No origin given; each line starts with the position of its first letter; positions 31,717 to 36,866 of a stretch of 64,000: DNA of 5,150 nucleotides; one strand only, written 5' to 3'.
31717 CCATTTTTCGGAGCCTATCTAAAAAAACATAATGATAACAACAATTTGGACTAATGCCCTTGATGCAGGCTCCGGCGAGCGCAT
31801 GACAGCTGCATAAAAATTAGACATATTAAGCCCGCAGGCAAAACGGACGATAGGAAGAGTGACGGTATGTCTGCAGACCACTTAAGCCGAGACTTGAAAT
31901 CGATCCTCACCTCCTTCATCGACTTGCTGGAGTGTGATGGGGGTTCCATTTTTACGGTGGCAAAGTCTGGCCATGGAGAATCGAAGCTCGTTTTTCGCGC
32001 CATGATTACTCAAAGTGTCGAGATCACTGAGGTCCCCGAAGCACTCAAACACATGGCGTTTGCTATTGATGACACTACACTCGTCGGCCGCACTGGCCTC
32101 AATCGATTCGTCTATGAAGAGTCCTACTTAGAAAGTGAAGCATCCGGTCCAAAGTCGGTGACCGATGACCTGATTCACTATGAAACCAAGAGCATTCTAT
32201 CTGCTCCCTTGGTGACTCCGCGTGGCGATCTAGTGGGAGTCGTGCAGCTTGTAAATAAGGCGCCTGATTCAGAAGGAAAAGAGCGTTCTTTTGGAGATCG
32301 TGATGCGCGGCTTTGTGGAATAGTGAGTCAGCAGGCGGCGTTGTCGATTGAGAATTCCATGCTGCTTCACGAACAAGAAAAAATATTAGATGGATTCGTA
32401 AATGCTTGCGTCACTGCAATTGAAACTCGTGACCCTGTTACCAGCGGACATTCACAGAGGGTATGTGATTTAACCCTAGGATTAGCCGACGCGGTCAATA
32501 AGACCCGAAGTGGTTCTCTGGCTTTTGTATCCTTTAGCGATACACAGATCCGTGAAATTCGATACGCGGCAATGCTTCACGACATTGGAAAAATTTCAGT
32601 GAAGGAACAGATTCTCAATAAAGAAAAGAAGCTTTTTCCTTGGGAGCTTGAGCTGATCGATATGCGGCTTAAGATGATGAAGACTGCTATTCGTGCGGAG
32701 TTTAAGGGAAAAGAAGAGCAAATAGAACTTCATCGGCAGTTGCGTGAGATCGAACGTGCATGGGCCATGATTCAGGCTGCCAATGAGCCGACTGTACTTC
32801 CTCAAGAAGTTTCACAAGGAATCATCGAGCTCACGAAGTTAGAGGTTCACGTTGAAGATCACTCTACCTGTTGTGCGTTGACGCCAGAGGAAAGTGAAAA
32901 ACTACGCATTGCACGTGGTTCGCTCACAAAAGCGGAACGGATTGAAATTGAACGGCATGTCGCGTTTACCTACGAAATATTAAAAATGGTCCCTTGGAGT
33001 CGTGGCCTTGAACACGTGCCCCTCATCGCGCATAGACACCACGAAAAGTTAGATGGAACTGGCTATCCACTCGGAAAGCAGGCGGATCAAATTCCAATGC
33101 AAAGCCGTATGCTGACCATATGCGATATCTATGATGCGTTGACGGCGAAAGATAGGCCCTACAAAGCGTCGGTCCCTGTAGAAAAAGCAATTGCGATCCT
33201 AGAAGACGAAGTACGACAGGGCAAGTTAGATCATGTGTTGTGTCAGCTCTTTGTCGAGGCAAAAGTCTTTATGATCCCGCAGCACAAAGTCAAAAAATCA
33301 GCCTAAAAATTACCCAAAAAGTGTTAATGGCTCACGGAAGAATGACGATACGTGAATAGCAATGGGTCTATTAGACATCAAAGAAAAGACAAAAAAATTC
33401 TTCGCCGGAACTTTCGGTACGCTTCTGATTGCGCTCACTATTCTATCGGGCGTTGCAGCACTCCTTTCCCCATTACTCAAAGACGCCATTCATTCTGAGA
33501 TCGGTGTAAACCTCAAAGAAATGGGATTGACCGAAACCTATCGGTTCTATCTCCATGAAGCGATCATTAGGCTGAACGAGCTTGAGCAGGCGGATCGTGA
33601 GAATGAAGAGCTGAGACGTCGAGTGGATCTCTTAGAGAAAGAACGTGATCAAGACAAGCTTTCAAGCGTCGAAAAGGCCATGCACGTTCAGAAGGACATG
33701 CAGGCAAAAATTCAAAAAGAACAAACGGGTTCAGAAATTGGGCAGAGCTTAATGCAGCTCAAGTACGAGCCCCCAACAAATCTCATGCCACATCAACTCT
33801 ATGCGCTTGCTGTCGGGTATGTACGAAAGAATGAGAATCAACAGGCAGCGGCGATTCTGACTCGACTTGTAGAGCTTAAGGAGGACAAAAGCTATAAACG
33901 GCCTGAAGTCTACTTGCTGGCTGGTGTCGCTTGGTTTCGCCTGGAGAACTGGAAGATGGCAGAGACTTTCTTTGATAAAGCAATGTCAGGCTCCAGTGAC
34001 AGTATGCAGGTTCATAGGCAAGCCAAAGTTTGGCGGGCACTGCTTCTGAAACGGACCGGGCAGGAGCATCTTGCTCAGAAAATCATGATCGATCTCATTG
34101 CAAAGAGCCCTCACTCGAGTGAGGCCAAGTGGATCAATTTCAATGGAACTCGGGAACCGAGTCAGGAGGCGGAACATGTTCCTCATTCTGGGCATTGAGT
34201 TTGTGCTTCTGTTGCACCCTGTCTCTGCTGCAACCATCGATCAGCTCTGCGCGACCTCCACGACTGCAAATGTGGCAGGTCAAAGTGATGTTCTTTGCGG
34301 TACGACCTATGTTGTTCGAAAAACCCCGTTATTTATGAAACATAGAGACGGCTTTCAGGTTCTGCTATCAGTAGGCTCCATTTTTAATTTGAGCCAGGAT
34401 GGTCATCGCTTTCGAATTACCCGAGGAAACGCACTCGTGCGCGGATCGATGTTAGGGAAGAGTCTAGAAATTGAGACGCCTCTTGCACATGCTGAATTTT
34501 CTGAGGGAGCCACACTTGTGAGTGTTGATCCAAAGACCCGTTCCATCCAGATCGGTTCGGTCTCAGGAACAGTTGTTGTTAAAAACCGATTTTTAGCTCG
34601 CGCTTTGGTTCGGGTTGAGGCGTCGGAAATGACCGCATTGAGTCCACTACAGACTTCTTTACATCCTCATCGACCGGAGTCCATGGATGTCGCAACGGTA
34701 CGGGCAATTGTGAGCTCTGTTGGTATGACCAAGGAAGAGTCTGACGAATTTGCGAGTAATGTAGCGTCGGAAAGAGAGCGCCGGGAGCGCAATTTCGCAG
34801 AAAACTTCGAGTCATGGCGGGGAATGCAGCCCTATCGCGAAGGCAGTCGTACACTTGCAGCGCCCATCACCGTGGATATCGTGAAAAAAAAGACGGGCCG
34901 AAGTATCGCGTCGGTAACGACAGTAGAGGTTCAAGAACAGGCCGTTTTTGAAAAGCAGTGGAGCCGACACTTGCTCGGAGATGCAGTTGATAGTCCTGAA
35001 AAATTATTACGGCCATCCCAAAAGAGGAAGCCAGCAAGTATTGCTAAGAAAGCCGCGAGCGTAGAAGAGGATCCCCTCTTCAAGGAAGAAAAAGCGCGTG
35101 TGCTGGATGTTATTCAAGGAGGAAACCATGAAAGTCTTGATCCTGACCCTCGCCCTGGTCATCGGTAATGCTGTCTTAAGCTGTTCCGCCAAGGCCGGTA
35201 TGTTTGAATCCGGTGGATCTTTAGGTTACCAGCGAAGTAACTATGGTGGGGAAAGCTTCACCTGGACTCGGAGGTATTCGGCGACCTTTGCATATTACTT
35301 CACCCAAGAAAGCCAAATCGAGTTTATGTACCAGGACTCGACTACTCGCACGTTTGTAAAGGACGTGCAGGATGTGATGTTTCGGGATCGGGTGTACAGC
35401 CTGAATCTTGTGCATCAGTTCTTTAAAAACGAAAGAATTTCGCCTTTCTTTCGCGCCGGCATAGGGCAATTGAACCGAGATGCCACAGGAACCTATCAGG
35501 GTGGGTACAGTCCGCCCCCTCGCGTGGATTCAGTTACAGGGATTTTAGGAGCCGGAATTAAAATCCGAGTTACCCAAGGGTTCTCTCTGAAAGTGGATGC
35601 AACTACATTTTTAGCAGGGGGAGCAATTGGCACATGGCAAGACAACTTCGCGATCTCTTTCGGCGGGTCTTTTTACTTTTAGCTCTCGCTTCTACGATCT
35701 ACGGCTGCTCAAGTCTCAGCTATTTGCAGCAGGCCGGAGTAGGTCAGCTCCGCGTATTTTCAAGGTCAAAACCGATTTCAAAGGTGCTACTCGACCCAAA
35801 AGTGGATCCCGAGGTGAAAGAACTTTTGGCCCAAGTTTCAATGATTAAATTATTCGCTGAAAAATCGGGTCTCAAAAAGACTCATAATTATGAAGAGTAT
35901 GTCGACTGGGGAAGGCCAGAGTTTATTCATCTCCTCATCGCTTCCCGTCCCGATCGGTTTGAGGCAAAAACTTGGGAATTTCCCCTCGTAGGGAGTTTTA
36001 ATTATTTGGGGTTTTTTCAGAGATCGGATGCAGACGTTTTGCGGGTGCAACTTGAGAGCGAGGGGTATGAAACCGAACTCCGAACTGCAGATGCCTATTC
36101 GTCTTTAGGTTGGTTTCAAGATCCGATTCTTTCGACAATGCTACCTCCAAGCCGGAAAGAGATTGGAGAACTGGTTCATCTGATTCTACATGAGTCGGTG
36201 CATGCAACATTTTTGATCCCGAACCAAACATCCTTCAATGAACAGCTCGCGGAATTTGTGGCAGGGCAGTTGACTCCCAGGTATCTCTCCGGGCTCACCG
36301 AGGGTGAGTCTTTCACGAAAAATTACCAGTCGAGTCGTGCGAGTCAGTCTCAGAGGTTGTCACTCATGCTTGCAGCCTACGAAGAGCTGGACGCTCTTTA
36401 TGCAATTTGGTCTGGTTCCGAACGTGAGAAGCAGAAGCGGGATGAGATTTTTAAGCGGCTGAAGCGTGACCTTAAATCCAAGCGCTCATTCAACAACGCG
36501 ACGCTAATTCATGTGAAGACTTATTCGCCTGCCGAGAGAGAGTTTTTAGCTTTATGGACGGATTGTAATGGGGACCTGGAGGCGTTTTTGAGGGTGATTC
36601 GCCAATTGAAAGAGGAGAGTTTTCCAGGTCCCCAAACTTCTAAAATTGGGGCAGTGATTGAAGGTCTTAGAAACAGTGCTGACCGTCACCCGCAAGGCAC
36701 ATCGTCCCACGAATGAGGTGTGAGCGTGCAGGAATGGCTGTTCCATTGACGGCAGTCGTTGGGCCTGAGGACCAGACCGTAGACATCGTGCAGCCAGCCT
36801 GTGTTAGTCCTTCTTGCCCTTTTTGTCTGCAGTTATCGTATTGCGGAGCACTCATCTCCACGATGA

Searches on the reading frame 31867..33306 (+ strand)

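Call 98: search_protein_families(library=pfam, max_evalue=0.00001, proteins=[window:31867-33306:+])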
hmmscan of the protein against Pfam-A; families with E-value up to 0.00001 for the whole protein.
window:31867-33306:+ (479 aa): 2 families
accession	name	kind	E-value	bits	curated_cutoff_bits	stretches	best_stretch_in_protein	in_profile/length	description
PF13487.12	HD_5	-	4.4e-32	111.6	27.2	1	339-456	56-168/170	HD domain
PF01966.28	HD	-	1.5e-08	35.3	22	0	194-261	3-56/116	HD domain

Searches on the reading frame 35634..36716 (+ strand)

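Call 98: search_protein_families(library=pfam, max_evalue=0.00001, proteins=[window:35634-36716:+])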
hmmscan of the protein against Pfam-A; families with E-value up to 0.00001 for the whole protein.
window:35634-36716:+ (360 aa): 1 family
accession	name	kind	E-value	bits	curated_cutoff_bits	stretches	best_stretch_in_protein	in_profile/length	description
PF10023.15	Aminopep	-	2.6e-68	231.2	25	1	29-327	1-312/322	Putative aminopeptidase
